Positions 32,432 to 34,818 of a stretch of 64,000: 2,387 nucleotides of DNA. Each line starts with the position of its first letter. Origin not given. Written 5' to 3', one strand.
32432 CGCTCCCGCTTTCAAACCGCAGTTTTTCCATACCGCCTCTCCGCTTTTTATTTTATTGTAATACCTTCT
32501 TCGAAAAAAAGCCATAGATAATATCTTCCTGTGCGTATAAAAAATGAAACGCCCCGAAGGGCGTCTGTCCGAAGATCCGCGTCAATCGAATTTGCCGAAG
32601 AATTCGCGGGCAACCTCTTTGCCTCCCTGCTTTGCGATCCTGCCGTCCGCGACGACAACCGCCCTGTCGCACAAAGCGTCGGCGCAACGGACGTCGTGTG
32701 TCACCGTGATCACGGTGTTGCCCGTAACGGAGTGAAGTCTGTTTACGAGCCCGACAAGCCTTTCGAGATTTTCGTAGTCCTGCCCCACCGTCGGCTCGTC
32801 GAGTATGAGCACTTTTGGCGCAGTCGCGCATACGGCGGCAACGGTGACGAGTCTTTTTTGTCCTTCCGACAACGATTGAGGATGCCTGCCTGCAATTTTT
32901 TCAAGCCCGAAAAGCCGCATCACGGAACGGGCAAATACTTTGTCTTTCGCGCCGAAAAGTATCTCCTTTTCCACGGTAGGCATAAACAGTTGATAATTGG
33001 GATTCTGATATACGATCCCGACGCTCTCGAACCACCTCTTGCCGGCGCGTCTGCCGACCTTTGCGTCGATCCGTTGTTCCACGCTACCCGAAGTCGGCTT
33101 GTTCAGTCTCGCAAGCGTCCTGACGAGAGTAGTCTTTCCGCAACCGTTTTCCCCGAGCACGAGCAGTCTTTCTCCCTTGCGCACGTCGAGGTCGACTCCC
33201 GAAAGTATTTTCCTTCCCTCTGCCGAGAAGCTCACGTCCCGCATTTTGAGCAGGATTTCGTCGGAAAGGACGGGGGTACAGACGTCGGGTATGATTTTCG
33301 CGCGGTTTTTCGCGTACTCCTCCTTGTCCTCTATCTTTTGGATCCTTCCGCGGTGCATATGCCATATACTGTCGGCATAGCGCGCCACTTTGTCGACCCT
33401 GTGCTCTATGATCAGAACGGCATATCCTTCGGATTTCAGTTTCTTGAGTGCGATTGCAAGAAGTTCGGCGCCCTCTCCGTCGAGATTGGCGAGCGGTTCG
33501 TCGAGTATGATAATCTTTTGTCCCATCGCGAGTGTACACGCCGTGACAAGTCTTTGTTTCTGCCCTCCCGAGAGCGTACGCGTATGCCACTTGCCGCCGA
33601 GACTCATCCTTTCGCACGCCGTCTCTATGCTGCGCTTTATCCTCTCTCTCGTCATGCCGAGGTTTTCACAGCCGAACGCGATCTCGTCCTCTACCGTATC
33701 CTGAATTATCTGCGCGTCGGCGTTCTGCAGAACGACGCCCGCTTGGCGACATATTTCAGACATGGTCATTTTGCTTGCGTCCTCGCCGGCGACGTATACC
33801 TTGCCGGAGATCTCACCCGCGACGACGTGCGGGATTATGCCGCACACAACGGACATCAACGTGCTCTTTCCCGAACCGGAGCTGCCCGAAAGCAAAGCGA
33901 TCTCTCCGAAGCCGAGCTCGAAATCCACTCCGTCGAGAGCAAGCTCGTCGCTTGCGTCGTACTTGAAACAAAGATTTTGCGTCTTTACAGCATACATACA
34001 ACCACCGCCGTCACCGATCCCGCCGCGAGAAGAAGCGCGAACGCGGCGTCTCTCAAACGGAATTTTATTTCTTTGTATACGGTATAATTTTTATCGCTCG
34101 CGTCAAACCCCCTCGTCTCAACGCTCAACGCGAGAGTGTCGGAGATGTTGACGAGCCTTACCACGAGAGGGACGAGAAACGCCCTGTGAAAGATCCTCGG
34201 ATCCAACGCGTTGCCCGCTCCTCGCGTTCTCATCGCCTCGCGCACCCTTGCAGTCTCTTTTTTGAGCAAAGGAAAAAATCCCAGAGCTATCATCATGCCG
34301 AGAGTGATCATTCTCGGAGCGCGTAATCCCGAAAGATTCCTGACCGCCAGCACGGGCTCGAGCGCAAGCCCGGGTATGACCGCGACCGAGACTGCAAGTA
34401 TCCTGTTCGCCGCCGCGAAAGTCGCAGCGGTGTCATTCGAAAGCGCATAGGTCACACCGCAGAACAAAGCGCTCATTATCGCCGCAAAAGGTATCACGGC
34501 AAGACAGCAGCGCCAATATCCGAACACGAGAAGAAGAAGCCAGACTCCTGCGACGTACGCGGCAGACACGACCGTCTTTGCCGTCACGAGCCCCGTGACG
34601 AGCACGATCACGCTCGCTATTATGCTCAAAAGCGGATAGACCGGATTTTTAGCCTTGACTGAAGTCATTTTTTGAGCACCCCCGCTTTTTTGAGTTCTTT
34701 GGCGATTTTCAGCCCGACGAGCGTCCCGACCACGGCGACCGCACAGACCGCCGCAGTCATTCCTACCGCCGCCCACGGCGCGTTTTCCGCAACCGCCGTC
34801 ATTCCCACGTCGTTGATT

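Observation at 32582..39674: Seven-gene operon combining a YgbA-like Cys-rich protein, a lipoprotein, a CydDC-like ABC exporter pair and a complete ECF importer module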

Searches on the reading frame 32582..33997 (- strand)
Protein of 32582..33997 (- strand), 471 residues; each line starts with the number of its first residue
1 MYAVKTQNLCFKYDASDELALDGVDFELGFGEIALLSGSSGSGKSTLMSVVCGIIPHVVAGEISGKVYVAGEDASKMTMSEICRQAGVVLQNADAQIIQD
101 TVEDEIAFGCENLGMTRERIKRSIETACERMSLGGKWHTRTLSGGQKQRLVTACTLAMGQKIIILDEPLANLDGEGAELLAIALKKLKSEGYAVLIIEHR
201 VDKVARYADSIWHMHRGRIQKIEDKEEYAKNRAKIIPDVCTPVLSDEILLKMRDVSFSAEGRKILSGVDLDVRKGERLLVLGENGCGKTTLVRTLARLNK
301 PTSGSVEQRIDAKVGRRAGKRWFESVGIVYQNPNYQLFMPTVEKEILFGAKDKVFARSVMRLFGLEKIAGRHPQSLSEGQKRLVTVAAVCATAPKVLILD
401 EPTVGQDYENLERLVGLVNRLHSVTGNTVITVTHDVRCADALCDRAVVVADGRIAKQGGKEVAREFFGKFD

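Call 3: search_protein_families(library=pfam, proteins=[window:32582-33997:-], max_evalue=0.01)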
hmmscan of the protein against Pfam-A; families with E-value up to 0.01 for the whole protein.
window:32582-33997:- (471 aa): 32 families (the best 25 are shown)
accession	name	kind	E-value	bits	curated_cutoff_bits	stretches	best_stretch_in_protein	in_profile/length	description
PF00005.33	ABC_tran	-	3.1e-51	174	25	2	265-403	1-136/137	ABC transporter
PF13304.12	AAA_21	-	2.2e-14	54.7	27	1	361-435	223-299/304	AAA domain, putative AbiEii toxin, Type IV TA system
PF02463.25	SMC_N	-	8e-11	42.2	40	1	66-206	110-204/220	RecF/RecN/SMC N terminal domain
PF13191.12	AAA_16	-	7.2e-10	40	32.6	2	272-309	19-63/167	AAA ATPase domain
PF13555.12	AAA_29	-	5.1e-08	33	27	1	22-48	13-39/61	P-loop containing region of AAA domain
PF13401.12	AAA_22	-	1.9e-07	31.9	27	1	278-401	8-92/130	AAA domain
PF00004.35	AAA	-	3.4e-06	28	21.2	0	278-297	1-20/131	ATPase family associated with various cellular activities (AAA)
PF05729.18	NACHT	-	8.9e-06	26.1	26.7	1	278-298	3-23/167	NACHT domain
PF03193.22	RsgA_GTPase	-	2.1e-05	24.8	30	0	31-65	106-139/174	RsgA GTPase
PF13558.12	SbcC_Walker_B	-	4.1e-05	24.2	27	0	138-177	29-81/90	SbcC/RAD50-like, Walker B motif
PF00910.28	RNA_helicase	-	4.2e-05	24.4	21.5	0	279-297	2-20/105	RNA helicase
PF13476.12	AAA_23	-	5.2e-05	24.4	27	0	279-293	23-37/201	AAA domain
PF24883.2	NPHP3_N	-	7.7e-05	23.4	24.8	0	33-99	24-88/164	Nephrocystin 3, N-terminal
PF03215.21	Rad17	-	7.9e-05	23.1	23.8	0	267-300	37-70/186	Rad17 P-loop domain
PF13481.12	AAA_25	-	9.1e-05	22.6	27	0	31-56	33-58/195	AAA domain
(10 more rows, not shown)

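Call 4: search_protein_families(library=ncbifam, proteins=[window:32582-33997:-], max_evalue=0.01)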
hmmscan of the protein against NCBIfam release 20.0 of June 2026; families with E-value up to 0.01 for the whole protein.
window:32582-33997:- (471 aa): 196 families (the best 25 are shown)
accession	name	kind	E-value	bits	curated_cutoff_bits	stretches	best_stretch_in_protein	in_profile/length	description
TIGR04521.1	ECF_ATPase_2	equivalog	3.2e-92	308.6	330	2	5-233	2-237/279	energy-coupling factor transporter ATPase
TIGR04520.1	ECF_ATPase_1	equivalog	9.2e-90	300.7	315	2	4-232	1-227/269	energy-coupling factor transporter ATPase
NF010171.0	PRK13652.1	equivalog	2.2e-81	273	476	2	1-223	1-220/277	cobalt transporter ATP-binding subunit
TIGR01166.1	cbiO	subfamily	3e-75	251.9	211.8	2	19-202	6-188/190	cobalt ABC transporter, ATP-binding protein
NF010155.0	PRK13634.1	equivalog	2.5e-73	246.9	413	2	262-461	20-231/290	energy-coupling factor ABC transporter ATP-binding protein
NF010156.0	PRK13635.1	equivalog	8.6e-73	244.9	392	2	4-227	6-226/279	energy-coupling factor ABC transporter ATP-binding protein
NF010158.0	PRK13637.1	equivalog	2.4e-72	243.5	390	2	4-231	3-235/287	energy-coupling factor transporter ATPase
NF010157.0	PRK13636.1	equivalog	3.7e-69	233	463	2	247-460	3-226/285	cobalt transporter ATP-binding subunit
NF010170.0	PRK13651.1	equivalog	9.4e-66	221.8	432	3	20-228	22-250/308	cobalt transporter ATP-binding subunit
TIGR03265.1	PhnT2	equivalog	2.9e-60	204.4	457.7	2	250-459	5-218/353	putative 2-aminoethylphosphonate ABC transporter ATP-binding protein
TIGR00968.1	3a0106s01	subfamily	3.9e-59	200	342.75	2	18-233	13-223/237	sulfate ABC transporter ATP-binding protein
NF010167.0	PRK13648.1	subfamily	9.3e-59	199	241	2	5-228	9-229/269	energy-coupling factor transporter ATPase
TIGR02857.1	CydD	equivalog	2e-57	195.3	435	2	243-447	314-527/529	thiol reductant ABC exporter subunit CydD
NF010153.0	PRK13631.1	equivalog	2.6e-57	194.2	463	2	4-223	22-258/320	cobalt transporter ATP-binding subunit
NF010166.0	PRK13646.1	equivalog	3.1e-57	194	458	2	264-458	22-228/286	energy-coupling factor transporter ATPase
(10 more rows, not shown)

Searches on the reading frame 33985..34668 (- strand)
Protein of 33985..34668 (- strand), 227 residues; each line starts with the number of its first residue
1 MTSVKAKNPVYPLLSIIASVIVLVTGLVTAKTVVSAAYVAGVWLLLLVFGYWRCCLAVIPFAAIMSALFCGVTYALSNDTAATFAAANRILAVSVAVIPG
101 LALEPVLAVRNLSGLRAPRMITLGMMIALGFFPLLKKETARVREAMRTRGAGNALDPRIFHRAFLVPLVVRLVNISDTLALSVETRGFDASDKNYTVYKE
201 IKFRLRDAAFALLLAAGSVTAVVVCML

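Call 3: search_protein_families(library=pfam, proteins=[window:33985-34668:-], max_evalue=0.01)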
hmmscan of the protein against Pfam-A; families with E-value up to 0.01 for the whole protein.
window:33985-34668:- (227 aa): 1 family
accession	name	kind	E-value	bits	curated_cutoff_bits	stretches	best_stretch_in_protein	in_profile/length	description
PF02361.21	CbiQ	-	1.4e-10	41.6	25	1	16-190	35-210/216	Cobalt transport protein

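Call 4: search_protein_families(library=ncbifam, proteins=[window:33985-34668:-], max_evalue=0.01)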
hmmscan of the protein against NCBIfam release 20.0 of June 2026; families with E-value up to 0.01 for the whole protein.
window:33985-34668:- (227 aa): 0 families
